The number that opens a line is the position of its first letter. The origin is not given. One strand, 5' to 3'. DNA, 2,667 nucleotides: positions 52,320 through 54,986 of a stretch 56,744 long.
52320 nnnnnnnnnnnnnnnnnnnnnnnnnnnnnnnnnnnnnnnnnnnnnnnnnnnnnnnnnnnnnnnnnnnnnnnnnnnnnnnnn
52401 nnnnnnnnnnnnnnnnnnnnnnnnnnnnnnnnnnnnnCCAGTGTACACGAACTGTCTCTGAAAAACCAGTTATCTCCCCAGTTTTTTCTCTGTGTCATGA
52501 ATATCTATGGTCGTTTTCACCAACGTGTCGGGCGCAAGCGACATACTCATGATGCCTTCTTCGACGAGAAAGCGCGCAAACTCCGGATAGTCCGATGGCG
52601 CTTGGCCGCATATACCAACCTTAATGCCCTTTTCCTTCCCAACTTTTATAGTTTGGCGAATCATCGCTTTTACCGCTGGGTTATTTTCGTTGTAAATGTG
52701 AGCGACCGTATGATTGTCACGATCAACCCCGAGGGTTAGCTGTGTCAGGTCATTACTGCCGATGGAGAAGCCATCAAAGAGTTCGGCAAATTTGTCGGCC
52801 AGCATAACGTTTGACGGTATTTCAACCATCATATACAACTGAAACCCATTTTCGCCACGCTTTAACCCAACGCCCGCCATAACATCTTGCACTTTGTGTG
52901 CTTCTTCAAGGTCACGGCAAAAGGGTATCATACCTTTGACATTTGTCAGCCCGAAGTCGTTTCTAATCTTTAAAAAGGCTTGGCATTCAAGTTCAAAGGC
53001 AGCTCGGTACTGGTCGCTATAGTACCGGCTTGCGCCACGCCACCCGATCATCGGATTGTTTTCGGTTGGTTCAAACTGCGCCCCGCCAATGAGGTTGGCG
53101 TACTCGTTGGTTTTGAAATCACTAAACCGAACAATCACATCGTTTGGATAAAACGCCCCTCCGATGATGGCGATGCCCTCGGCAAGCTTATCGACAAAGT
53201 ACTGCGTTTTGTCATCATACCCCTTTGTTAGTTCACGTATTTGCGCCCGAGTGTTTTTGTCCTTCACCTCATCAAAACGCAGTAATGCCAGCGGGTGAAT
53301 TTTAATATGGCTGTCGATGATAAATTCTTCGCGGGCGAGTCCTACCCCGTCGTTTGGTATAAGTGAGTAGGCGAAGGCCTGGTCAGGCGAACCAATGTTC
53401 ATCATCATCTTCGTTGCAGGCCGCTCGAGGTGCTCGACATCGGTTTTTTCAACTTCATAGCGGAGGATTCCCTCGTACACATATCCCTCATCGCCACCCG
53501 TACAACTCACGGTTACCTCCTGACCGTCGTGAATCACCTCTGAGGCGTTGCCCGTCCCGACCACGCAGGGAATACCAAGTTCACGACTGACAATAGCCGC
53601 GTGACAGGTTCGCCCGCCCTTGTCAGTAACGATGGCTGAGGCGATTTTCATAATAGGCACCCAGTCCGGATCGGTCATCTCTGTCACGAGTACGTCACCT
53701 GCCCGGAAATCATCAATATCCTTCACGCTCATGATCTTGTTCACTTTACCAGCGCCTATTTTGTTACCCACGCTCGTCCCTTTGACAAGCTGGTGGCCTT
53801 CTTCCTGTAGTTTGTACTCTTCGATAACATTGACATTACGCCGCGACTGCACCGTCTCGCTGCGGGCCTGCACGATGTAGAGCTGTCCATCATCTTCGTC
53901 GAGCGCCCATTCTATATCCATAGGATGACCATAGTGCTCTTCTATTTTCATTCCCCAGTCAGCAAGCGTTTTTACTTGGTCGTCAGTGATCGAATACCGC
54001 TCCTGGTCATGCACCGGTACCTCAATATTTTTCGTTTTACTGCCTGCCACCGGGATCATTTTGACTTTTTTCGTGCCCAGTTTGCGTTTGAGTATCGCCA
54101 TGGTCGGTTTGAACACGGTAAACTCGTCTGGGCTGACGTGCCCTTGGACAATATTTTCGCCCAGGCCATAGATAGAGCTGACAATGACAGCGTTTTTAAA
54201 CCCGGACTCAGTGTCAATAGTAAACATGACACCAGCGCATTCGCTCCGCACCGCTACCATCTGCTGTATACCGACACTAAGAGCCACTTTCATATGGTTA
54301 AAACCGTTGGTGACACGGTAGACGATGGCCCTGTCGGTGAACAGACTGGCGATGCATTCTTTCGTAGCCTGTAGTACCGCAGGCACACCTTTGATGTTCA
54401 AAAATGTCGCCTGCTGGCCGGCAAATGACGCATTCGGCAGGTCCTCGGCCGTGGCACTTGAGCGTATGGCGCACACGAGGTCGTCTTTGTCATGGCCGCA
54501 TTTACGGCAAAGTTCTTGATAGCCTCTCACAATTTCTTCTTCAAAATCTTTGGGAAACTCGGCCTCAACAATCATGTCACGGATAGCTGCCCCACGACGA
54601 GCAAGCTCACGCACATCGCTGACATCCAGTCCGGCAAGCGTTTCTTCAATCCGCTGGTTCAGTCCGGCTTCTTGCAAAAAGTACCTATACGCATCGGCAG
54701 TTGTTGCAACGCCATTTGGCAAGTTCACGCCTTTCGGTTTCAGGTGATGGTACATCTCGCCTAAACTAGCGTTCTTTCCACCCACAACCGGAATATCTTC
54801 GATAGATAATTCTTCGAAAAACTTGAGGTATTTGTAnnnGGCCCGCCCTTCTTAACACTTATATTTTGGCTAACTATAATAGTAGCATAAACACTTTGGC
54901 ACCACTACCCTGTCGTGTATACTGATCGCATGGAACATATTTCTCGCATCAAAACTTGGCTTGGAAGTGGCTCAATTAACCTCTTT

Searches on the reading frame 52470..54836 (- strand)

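Call 20: search_protein_families(library=pfam, proteins=[window:52470-54836:-], max_evalue=0.00001)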
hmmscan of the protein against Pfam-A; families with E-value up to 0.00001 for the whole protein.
window:52470-54836:- (788 aa): 3 families
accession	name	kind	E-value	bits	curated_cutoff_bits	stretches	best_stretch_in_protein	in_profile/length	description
PF01326.24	PPDK_N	-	7.5e-120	400.6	27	1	16-340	2-322/328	Pyruvate phosphate dikinase, AMP/ATP-binding domain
PF02896.24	PEP-utilizers_C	-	4.8e-60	203.6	22.8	1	472-779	17-288/293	PEP-utilising enzyme, PEP-binding domain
PF00391.29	PEP-utilizers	-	1.3e-27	95.6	23.1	1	378-448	2-72/72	PEP-utilising enzyme, mobile domain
